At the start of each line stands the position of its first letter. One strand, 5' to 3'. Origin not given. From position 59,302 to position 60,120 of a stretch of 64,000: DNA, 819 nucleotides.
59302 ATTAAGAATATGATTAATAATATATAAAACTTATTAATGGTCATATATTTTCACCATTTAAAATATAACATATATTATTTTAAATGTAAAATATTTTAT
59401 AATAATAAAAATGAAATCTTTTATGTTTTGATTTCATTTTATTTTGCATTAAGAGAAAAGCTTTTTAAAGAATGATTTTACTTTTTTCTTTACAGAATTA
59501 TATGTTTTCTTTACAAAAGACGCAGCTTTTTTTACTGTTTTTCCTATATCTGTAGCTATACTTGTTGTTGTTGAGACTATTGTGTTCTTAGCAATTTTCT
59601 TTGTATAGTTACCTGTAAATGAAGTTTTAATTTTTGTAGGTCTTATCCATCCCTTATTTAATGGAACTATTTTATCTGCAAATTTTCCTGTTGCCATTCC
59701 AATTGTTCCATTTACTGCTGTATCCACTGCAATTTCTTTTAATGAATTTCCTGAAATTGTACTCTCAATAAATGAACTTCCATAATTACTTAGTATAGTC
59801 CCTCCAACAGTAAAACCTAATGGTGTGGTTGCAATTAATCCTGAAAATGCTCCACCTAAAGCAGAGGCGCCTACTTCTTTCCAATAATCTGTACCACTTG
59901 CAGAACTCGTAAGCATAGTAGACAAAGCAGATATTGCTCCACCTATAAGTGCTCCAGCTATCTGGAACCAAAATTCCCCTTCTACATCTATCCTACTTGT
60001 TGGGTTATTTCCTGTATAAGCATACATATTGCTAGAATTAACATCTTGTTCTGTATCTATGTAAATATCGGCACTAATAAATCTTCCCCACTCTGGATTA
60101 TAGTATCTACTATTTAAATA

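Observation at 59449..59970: Rhs toxin carries a 173-aa glycine-zipper, Lys-rich C-terminal domain, probably a membrane-targeting effector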

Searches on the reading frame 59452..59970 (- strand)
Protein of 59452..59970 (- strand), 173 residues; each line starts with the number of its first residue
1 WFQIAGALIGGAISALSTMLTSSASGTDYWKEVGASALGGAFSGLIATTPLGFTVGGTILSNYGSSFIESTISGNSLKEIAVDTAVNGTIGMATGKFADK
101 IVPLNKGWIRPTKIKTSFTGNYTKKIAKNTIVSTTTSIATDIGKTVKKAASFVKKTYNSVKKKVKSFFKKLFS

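Call 5: search_protein_families(library=pfam, proteins=[window:59452-59970:-], max_evalue=1)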
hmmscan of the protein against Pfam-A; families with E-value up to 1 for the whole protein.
window:59452-59970:- (173 aa): 2 families
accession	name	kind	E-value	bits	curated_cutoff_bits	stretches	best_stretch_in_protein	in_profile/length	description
PF20906.3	S-Me-THD_C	-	0.031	14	27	1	123-166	29-71/190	S-Me-THD-like, C-terminal domain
PF12732.12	YtxH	-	0.05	14.5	37.5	1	5-29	2-26/71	YtxH-like protein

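Call 7: search_protein_families(library=ncbifam, proteins=[window:59452-59970:-], max_evalue=1)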
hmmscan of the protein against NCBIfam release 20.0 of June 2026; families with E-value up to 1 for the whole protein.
window:59452-59970:- (173 aa): 0 families

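Call 8: search_solved_structures(query=window:59452-59970:-, max_evalue=10, show_alignments=2)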
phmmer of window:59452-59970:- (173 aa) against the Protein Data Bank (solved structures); distinct sequences matched with E-value up to 10: 5.
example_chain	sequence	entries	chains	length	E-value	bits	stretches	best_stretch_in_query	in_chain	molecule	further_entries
9bh5_AB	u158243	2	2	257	0.22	15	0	67-114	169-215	Small ribosomal subunit protein eS1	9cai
7fy1_A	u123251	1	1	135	0.38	14.2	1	19-134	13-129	Fatty acid-binding protein 9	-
3s6p_E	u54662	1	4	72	0.42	14.1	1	6-61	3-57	Capsid protein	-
4a60_A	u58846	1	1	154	0.56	13.7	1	19-120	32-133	FATTY ACID-BINDING PROTEIN 9 TESTIS LIPID-BINDING PROTEIN, TLBP, TESTIS-TYPE FATTY ACID-BI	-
4hhu_A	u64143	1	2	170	0.92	13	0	103-158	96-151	OR280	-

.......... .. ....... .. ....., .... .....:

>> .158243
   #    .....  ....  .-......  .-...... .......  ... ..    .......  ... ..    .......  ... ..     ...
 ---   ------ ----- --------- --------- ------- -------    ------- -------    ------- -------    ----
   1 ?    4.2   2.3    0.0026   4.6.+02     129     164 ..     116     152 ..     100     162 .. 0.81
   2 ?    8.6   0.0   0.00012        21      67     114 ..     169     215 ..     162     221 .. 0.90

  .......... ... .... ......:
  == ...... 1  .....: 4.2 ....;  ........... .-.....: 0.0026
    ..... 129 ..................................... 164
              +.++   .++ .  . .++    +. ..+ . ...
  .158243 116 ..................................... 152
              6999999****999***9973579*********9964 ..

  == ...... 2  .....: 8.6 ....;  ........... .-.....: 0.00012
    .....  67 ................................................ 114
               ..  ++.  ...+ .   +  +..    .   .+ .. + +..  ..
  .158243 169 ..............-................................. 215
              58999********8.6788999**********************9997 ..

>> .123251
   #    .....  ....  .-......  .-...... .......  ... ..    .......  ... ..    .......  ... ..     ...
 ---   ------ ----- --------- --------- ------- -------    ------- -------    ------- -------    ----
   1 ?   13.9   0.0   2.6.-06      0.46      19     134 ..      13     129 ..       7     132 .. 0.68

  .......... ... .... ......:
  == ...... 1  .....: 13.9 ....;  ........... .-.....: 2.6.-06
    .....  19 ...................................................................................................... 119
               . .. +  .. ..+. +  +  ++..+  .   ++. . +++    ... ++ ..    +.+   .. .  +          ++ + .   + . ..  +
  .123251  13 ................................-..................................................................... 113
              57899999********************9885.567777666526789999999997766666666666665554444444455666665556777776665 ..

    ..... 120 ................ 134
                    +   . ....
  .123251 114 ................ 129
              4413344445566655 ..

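Call 9: find_homologous_proteins(query=window:59452-59970:-, max_evalue=0.01)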
Query seq(173 aa) (173 aa): 4 proteins with E <= 0.01 among 402 candidates.
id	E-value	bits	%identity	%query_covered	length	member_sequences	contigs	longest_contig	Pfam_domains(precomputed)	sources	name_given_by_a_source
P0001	1.1e-56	209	70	87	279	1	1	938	PF25023.2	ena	-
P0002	7.8e-48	181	95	57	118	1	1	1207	-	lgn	-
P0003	6.8e-29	119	50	71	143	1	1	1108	-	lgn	-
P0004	5.0e-20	90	39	66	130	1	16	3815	-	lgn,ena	-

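Call 16: search_protein_families(library=phrogs, proteins=[window:59452-59970:-], max_evalue=0.1)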
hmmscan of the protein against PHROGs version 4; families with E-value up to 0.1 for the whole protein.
window:59452-59970:- (173 aa): 2 families
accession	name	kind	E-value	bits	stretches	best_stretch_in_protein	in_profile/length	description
phrog_991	-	tail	0.083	11.3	1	8-171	655-803/1966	tail length tape measure protein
phrog_21826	-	unknown function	0.088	14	0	128-158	5-35/50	-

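Call 18: search_protein_representatives(protein=window:59452-59970:-)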
Query: 173 residues. Proteins with E-value up to 0.001 (for the whole library): 93; up to 1e-10: 14; up to 1e-30: 1. The best 93 are listed.
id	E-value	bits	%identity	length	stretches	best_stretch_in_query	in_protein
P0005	4.3e-69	248.0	73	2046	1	1-173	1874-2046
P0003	2.2e-29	119.0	50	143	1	48-170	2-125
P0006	4.3e-26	108.3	40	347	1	1-163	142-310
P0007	1.1e-22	97.3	42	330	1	1-136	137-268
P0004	1.6e-20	90.2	44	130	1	46-173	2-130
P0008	1.3e-18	84.0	42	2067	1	1-155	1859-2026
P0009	3.9e-16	76.0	39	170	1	18-147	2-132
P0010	1.5e-13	67.5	40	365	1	1-171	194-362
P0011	1.1e-12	64.7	35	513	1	1-135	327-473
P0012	4.3e-12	62.8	40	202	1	1-133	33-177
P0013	3.6e-11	59.8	33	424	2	77-152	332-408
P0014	4.0e-11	59.7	41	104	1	55-146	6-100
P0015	4.2e-11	59.6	39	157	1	8-132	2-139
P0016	4.8e-11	59.4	32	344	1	5-144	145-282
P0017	2.0e-10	57.4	50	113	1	75-136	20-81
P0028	1.1e-08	51.8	39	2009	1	1-138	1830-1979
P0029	1.6e-08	51.2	34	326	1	4-149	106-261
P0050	8.9e-07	45.5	32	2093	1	1-143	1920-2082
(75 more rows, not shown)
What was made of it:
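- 59452..59970 (-): C-terminal toxin domain, 173 aa (174 if cleavage is after DVEGE), member of an undescribed Rhs-restricted family. 93 representative clusters at E<=1e-3 (call 18).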

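Call 26: search_solved_structures(query=A1, max_evalue=10, show_alignments=2)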
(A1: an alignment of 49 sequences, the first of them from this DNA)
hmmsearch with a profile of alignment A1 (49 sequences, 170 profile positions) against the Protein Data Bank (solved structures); distinct sequences matched with E-value up to 10: 13.
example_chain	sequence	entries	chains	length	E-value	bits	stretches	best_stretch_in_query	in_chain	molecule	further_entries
8bef_Y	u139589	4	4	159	0.0014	21.3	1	5-68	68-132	Outer envelope pore protein 16-3, chloroplastic/mitochondrial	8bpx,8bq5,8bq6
7zm7_J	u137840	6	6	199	0.0025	20.5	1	5-93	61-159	NADH-ubiquinone oxidoreductase-like protein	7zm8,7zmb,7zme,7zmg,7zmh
8e73_AK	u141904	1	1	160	0.052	16.2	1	5-56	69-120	NDUA11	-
9mnh_A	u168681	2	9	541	0.21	14.2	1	16-88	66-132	Fusion Protein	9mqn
4mes_A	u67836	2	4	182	0.41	13.3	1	29-76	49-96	Thiamine transporter ThiT | thiamine binding protein ThiT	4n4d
7ar7_d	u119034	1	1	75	1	12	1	5-44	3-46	Excitatory amino acid transporter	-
9f5x_e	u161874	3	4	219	1.1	11.9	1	6-64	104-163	Mitochondrial NADH:ubiquinone oxidoreductase 23 kDa subunit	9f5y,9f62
7a23_i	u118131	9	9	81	1.1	11.9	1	4-44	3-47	B14.5b | Excitatory amino acid transporter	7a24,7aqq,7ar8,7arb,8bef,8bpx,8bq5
9e2v_A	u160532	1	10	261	1.1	11.9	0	6-103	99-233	TraT complement resistance protein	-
7bwf_A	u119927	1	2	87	1.4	11.5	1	121-140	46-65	Addiction module antitoxin RelB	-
6l8e_E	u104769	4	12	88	1.6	11.4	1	121-140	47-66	YoeB toxin | YoeB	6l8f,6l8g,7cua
6oeg_N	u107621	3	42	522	5.8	9.5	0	66-125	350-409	Type IV secretion system apparatus protein CagX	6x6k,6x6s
6x6j_AX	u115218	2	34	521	6.4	9.4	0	66-125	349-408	Cag pathogenicity island protein (Cag8)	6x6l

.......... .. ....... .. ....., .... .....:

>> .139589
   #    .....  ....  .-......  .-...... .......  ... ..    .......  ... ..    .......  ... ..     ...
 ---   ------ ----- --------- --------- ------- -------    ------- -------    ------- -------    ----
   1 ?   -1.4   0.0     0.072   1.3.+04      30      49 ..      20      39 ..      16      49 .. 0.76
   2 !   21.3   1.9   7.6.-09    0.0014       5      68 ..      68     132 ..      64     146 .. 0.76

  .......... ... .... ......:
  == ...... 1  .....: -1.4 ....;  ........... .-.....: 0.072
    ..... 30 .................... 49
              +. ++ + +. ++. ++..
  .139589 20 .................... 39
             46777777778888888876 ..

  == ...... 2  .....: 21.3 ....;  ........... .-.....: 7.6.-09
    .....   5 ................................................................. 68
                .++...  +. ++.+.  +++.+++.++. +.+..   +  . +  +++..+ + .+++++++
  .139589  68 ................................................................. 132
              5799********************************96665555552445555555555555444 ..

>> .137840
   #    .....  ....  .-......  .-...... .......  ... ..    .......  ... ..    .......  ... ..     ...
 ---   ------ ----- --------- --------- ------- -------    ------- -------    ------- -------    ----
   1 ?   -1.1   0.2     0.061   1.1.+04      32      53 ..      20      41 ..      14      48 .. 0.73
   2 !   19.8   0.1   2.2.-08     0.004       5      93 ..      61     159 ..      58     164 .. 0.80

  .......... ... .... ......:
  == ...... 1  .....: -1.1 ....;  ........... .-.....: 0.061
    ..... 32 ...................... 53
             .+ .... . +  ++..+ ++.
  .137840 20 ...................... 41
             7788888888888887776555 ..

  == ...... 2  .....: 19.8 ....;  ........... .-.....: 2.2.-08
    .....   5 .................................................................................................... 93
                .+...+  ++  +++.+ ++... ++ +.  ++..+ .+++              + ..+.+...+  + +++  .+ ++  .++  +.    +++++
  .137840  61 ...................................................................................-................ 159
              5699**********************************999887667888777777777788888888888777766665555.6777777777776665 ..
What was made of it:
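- On Tim17/Tim22/Tim23/OEP16/NDUFA11 family: Only marginal hits (E 1.4e-3 and 2.5e-3) over two helices (call 26).
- Closest known: Mosquito SGS1/SGS4. Different: The similarity does not extend beyond about 15 residues of the tail (calls 8, 26).
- Tried and rejected: PDB by sequence and by profile: only marginal hits to Tim17-family membrane proteins (E about 1e-3; call 26).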

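Call 27: search_protein_families(library=pfam, alignment_id=A1, max_evalue=0.1)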
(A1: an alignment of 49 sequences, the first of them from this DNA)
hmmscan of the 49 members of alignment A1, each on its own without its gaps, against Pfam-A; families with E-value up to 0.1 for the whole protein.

A. member 1, seq(173 aa): 2 families
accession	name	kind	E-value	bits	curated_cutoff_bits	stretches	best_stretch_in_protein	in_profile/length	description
PF20906.3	S-Me-THD_C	-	0.031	14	27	1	123-166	29-71/190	S-Me-THD-like, C-terminal domain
PF12732.12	YtxH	-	0.05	14.5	37.5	0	5-29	2-26/71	YtxH-like protein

B. families by the number of members that match (of 49 scanned): 20 families
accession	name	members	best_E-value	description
PF01471.23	PG_binding_1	1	1e-08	Putative peptidoglycan binding domain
PF09374.15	PG_binding_3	1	0.0028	Predicted Peptidoglycan domain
PF12822.12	ECF_trnsprt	1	0.003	ECF transporter, substrate-specific component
PF06419.17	COG6_N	1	0.0038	Conserved oligomeric complex COG6, N-terminal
PF05433.20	Rick_17kDa_Anti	1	0.0094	Glycine zipper 2TM domain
PF07027.17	DUF1318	1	0.014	Protein of unknown function (DUF1318)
PF04830.18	DUF637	1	0.023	Possible hemagglutinin (DUF637)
PF13441.11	Gly-zipper_YMGG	1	0.024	YMGG-like Gly-zipper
PF04226.18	Transgly_assoc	1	0.028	Transglycosylase associated protein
PF20906.3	S-Me-THD_C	1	0.031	S-Me-THD-like, C-terminal domain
PF05674.17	DUF816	1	0.031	Baculovirus protein of unknown function (DUF816)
PF03592.21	Terminase_2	1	0.041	Terminase small subunit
PF20303.3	YLATT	1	0.049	YEATS-Like-Associating Three TM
PF12732.12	YtxH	1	0.05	YtxH-like protein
PF07714.23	PK_Tyr_Ser-Thr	1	0.057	Protein tyrosine and serine/threonine kinase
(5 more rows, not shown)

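Call 34: predict_structure(alignment_id=A1)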
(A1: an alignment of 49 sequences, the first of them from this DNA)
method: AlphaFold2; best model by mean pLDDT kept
length: 173 residues; sequences in the alignment: 49
mean_pLDDT: 85.4   pTM: 0.72
mean pLDDT of the five models: 85.4, 82.1, 81.4, 80.8, 79.4
residues with pLDDT >= 90: 49; 70-90: 120; 50-70: 4; < 50: 0
segments of 3 or more residues with pLDDT < 50: none
pLDDT, mean of each block of 10 residues (from residue 1): 92 91 83 91 91 85 86 86 79 80 82 90 87 81 71 83 92 89
secondary structure, 60 per line:
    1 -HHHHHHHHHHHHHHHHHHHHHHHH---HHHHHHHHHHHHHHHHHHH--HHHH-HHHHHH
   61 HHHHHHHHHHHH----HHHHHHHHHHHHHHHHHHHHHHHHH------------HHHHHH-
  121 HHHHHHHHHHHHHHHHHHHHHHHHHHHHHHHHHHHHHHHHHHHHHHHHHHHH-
elements in order: H2-25 H29-47 H50-53 H55-72 H77-101 H114-119 H121-172
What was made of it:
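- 59452..59970 (-): AF2 pLDDT 85.4, pTM 0.72, all helices (call 34).
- Checked: The residues also lie in confidently predicted helices 2-25 and 29-47 (call 34).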

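Call 38: fold_search(model_id=the predicted structure, library=pdb)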
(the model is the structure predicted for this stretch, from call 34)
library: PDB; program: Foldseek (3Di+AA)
matches with E <= 10: 40; with E <= 0.001: 0
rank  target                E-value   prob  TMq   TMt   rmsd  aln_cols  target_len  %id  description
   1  4q7c_A                2.1e+00  0.06  0.16  0.13  13.9       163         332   14  Structure of AF2299, a CDP-alcohol phosphotransferase (released 2014-05-28)
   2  5xra                  2.5e+00  0.06  0.18  0.09  17.8       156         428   11  Crystal structure of the human CB1 in complex with agonist AM11542 (released 2017-07-12)
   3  9k29_A                2.7e+00  0.10  0.25  0.22  14.7       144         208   14  Structure of the Salmonella flagellar FliPQR complex reconstituted in the peptidisc (released 2025-08-06)
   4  7zm7_J                3.1e+00  0.28  0.36  0.34  18.2       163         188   15  CryoEM structure of mitochondrial complex I from Chaetomium thermophilum (inhibited by DDM) (released 2022-11-30)
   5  4o6n_A                3.2e+00  0.04  0.17  0.12  14.0       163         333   14  Structure of AF2299, a CDP-alcohol phosphotransferase (CDP-bound) (released 2014-05-14)
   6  8itl_R                3.4e+00  0.05  0.18  0.14  14.1       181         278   13  Cryo-EM structure of GIPR splice variant 1 (SV1) in complex with Gs protein (released 2023-10-18)
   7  7zmb_J                3.7e+00  0.15  0.33  0.31  18.2       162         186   16  CryoEM structure of mitochondrial complex I from Chaetomium thermophilum (state 2) (released 2022-11-30)
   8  9bub_R                4.3e+00  0.04  0.18  0.11  14.7       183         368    9  Human calcitonin Receptor in complex with Gs and cagrilintide in the bypass conformation (released 2025-04-23)
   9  4mnd                  4.3e+00  0.04  0.20  0.12  12.9       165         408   10  Crystal structure of Archaeoglobus fulgidus IPCT-DIPPS bifunctional membrane protein (released 2014-07-02)
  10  9bue_R                4.5e+00  0.04  0.18  0.12  14.8       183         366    8  Human calcitonin Receptor in complex with Gs and cagrilintide in the CT-like conformation (repeat) (released 2025-04-16)
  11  5l0d_D                4.7e+00  0.09  0.24  0.25  11.1       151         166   11  Human Metavinculin(residues 959-1130) in complex with PIP2 (released 2016-08-31)
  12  9h1x                  5.2e+00  0.09  0.24  0.21  12.5       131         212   11  Continuously illuminated structure of Sensory Rhodopsin II solved by serial millisecond crystallography (released 2025-04-30)
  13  1jgj                  5.2e+00  0.08  0.23  0.20  12.7       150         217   13  CRYSTAL STRUCTURE OF SENSORY RHODOPSIN II AT 2.4 ANGSTROMS: INSIGHTS INTO COLOR TUNING AND TRANSDUCER INTERACTION (released 2001-07-18)
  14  7f23_F                5.2e+00  0.07  0.24  0.17  14.0       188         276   13  Cryo-EM structure of the GTP-bound dopamine receptor 1 and mini-Gs complex with Nb35 (released 2022-06-15)
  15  5i20_E                5.2e+00  0.03  0.19  0.14  13.6       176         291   13  Crystal structure of protein (released 2016-06-01)
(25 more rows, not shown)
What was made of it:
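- On Tim17/Tim22/Tim23/OEP16/NDUFA11 family: Foldseek TM-score is 0.36 to 7zm7_J at E 3.1 (call 38).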

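Call 48: find_homologous_proteins(query=A1, max_evalue=0.001)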
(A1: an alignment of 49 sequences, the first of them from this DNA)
Query A1 (49 sequences) (173 aa, profile of the alignment): 103 proteins with E <= 0.001 among 8000 candidates.
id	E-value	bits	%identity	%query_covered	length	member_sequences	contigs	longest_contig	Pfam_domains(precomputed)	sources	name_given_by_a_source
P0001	5.1e-37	145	70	87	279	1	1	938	PF25023.2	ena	-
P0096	5.3e-32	129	51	99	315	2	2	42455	PF25023.2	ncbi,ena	-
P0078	7.7e-30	121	30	75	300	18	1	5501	PF25023.2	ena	-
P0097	4.7e-29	119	24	87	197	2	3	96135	-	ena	-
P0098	6.9e-29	118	23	87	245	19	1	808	-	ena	-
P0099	8.9e-29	118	29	58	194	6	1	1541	-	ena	-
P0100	1.2e-28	118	30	75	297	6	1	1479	PF25023.2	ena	-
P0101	1.3e-28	118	28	80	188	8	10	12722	-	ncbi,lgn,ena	-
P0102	1.3e-28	117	23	88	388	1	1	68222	-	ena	-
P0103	2.4e-28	117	25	82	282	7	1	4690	-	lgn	-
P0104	2.5e-28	117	26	88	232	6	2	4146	-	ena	-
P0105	3.0e-28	116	25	58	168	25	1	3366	-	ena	-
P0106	4.4e-28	116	25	87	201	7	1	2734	-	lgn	-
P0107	8.6e-28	115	25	58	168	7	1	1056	-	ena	-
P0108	2.5e-27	113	26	87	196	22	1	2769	-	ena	-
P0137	2.2e-24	104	28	79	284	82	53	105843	-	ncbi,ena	-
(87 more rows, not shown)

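Call 49: find_encoding_contigs(protein=P0096, flank=10000, max_places=2)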
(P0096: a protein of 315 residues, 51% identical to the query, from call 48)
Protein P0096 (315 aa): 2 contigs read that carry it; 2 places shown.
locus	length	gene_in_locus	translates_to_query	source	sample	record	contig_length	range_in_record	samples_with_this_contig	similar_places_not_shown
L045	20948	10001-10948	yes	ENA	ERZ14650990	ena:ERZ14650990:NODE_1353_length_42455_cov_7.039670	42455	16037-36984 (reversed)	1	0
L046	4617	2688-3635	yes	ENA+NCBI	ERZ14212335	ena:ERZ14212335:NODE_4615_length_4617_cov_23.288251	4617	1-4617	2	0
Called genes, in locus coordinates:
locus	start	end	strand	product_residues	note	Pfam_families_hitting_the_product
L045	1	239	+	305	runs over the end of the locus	PF01966:HD (weak)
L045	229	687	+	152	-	PF01035:DNA_binding_1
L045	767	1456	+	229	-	PF21939:Gp10_C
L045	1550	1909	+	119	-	-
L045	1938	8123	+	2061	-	PF05593:RHS_repeat (faint), PF25023:TEN_YD-shell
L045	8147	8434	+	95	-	-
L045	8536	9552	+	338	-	PF25023:TEN_YD-shell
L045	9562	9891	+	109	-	-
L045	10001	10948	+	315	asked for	PF25023:TEN_YD-shell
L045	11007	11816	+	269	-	-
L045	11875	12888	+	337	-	PF25023:TEN_YD-shell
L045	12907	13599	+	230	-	-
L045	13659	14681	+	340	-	PF25023:TEN_YD-shell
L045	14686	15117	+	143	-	-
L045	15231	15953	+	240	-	-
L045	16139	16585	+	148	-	PF10903:DUF2691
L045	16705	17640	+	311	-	PF25023:TEN_YD-shell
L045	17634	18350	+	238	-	-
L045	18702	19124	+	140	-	-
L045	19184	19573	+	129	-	PF05105:Phage_holin_4_1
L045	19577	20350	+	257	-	PF05257:CHAP, PF23473:LysM3_LYK4_5 (faint), PF01476:LysM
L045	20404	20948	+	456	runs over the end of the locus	-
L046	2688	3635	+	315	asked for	PF25023:TEN_YD-shell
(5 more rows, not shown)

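Call 50: find_encoding_contigs(protein=P0137, flank=10000, max_places=2)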
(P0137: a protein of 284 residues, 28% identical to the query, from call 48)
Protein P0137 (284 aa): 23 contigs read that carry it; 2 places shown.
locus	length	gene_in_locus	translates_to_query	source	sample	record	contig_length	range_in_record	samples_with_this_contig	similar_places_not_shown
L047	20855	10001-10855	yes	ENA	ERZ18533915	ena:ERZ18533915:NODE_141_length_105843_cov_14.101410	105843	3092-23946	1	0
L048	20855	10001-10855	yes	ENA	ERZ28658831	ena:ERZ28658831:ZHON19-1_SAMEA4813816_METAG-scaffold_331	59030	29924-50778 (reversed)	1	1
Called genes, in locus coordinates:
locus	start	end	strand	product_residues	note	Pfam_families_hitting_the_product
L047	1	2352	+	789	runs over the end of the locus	PF01588:tRNA_bind, PF03483:B3_4, PF03484:B5, PF17759:tRNA_synthFbeta, PF03147:FDX-ACB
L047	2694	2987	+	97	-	PF16079:Phage_holin_5_2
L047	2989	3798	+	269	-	-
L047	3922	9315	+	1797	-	PF05593:RHS_repeat (faint), PF25023:TEN_YD-shell (weak), PF13385:Laminin_G_3 (weak), PF25023:TEN_YD-shell (weak)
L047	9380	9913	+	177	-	-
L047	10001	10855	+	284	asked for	-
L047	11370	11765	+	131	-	-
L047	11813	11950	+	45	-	-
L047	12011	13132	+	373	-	PF25023:TEN_YD-shell (weak)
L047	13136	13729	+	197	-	-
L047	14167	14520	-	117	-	PF01610:DDE_Tnp_ISL3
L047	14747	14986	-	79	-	-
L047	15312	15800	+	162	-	-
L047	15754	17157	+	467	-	PF06114:Peptidase_M78 (weak)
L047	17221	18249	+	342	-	PF21016:RlmN_N, PF04055:Radical_SAM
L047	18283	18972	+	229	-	PF03793:PASTA (weak)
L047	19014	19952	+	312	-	PF03193:RsgA_GTPase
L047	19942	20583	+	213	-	PF00834:Ribul_P_3_epim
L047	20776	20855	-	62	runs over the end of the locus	PF00830:Ribosomal_L28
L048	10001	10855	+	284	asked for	-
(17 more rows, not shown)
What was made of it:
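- On Rhs/YD polymorphic toxin: Orphan arrays occur in L045 and L047 (calls 49, 50).
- Orphan copies with their own immunity genes lie in arrays behind a main Rhs gene (L045, L047; calls 49, 50), the hallmark of polymorphic toxins. It occurs as orphan tips, each followed by a matching small gene, in arrays (calls 49, 50).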
